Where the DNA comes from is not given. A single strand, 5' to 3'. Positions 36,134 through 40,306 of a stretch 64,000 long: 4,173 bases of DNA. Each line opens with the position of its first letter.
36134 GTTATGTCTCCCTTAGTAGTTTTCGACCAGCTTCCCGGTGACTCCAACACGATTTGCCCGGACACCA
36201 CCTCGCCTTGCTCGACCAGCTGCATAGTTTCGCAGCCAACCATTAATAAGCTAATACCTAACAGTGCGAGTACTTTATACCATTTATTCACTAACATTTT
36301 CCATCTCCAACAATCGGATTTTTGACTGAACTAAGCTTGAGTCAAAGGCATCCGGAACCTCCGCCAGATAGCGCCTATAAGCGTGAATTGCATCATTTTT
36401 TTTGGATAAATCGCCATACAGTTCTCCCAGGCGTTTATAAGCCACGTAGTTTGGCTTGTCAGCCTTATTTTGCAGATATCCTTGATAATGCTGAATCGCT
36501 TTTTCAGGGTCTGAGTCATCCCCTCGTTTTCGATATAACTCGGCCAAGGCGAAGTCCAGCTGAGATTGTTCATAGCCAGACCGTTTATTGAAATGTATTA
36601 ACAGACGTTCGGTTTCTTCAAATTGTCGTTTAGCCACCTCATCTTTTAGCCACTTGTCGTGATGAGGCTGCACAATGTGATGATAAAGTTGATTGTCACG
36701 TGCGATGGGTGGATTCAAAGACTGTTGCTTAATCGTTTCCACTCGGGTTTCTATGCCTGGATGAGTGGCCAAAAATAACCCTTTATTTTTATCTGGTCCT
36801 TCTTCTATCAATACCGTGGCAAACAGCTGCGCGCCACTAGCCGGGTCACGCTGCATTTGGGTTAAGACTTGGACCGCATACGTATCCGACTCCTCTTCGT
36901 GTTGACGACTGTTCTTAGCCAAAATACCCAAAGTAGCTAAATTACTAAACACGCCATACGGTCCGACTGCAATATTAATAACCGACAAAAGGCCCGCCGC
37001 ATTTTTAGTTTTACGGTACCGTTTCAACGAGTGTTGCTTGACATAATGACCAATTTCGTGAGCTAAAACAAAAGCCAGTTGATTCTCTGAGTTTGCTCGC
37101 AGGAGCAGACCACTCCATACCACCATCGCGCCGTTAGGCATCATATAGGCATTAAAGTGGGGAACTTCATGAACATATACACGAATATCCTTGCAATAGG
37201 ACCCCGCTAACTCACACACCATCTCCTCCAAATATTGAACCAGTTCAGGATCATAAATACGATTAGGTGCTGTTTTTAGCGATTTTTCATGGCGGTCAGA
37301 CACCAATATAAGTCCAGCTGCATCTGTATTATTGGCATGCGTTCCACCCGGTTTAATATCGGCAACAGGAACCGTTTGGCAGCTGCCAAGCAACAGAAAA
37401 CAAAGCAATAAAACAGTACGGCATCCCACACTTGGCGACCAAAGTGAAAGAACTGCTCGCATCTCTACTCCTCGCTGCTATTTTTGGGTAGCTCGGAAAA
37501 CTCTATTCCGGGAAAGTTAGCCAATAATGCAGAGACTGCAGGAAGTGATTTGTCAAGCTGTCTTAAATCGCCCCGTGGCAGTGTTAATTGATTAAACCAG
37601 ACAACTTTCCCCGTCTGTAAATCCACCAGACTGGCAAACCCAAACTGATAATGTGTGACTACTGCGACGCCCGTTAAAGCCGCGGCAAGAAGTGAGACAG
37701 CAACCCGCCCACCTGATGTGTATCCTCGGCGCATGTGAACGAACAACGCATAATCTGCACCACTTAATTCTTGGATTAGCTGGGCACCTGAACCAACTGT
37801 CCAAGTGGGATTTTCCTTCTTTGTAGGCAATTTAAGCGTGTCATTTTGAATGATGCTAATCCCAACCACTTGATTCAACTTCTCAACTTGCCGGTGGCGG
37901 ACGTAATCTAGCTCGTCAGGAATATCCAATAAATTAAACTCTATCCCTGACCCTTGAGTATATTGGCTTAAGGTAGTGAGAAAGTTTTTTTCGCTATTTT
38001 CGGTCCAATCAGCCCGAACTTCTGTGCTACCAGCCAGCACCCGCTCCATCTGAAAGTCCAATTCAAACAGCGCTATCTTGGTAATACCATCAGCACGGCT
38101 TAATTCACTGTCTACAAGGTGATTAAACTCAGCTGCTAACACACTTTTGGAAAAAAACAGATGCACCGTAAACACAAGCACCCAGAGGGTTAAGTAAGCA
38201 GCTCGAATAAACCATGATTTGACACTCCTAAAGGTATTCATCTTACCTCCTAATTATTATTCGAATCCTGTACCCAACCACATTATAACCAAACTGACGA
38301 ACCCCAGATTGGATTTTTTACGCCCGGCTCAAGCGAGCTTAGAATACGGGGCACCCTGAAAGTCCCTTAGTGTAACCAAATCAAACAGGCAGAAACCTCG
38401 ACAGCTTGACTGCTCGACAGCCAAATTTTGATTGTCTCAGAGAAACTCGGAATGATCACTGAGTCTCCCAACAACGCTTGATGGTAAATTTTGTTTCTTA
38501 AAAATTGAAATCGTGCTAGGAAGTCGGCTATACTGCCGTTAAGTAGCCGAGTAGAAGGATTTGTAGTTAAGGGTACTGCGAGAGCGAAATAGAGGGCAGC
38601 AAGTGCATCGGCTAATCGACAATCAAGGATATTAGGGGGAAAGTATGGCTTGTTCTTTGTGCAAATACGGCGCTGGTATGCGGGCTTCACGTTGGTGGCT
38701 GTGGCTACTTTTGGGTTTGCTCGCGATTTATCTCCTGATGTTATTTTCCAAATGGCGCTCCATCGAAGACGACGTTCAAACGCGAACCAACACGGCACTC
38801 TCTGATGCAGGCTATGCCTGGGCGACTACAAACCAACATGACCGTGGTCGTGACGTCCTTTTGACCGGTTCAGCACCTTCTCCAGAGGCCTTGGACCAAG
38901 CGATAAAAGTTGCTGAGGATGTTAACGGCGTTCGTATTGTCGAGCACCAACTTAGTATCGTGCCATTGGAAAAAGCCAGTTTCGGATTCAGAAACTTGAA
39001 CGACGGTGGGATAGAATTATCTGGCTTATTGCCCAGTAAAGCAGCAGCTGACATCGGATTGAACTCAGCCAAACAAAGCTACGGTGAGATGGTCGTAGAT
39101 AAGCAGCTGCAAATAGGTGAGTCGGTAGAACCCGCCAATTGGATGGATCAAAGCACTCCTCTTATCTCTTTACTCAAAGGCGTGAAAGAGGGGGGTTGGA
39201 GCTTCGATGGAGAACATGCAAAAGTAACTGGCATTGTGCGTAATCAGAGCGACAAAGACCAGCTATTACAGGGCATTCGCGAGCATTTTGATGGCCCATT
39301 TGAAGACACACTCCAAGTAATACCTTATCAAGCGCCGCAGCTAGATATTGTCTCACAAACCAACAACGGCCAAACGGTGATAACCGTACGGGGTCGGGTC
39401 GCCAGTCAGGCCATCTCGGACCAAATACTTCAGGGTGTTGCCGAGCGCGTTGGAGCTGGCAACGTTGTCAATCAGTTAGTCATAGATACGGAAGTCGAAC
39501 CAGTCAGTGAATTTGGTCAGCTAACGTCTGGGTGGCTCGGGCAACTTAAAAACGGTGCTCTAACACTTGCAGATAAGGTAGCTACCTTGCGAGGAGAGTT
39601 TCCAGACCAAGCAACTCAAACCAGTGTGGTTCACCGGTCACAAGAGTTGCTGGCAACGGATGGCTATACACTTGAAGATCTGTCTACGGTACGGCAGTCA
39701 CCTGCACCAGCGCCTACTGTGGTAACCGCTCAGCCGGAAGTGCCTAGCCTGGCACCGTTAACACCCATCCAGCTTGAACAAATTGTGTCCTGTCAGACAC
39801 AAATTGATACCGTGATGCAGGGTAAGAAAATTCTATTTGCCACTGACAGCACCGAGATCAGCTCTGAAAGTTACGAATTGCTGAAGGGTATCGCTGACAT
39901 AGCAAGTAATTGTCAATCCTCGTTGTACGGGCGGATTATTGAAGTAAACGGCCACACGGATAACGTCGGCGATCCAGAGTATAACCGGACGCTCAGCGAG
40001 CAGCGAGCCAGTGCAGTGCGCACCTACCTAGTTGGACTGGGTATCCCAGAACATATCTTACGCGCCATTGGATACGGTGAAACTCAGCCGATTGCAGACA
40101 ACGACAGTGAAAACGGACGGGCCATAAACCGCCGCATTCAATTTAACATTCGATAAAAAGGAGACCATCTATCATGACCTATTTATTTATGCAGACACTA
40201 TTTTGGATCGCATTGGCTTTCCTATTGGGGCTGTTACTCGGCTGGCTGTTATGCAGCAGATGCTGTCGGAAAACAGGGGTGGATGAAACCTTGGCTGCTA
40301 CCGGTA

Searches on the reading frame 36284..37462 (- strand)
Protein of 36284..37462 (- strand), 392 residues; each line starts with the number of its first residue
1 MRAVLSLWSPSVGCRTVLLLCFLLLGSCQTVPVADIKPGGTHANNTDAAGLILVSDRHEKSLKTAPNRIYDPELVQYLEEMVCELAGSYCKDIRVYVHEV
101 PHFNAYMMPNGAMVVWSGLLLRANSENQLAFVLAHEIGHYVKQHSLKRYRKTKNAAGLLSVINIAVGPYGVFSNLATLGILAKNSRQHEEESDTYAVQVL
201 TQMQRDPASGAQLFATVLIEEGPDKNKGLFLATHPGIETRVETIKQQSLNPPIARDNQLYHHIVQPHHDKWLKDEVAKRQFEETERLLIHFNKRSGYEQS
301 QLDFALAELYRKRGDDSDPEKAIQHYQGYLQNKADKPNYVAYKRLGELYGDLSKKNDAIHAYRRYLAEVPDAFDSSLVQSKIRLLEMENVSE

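Call 76: search_protein_families(library=pfam, proteins=[window:36284-37462:-], max_evalue=0.00001)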
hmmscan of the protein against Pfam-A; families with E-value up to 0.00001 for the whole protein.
window:36284-37462:- (392 aa): 1 family
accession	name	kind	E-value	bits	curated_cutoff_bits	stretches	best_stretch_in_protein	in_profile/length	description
PF01435.24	Peptidase_M48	-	2.6e-25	89.8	20.3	1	72-246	5-184/186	Peptidase family M48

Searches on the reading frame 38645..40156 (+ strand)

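Call 53: search_protein_families(library=pfam, proteins=[window:38645-40156:+], max_evalue=0.00001)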
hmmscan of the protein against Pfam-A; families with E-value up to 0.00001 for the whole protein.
window:38645-40156:+ (503 aa): 2 families
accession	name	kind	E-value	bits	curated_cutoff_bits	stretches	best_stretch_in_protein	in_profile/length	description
PF00691.25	OmpA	-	2.3e-22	79.6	27.2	1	397-496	1-98/98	OmpA family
PF04972.22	BON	-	5e-11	43.2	27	1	67-106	30-68/69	BON domain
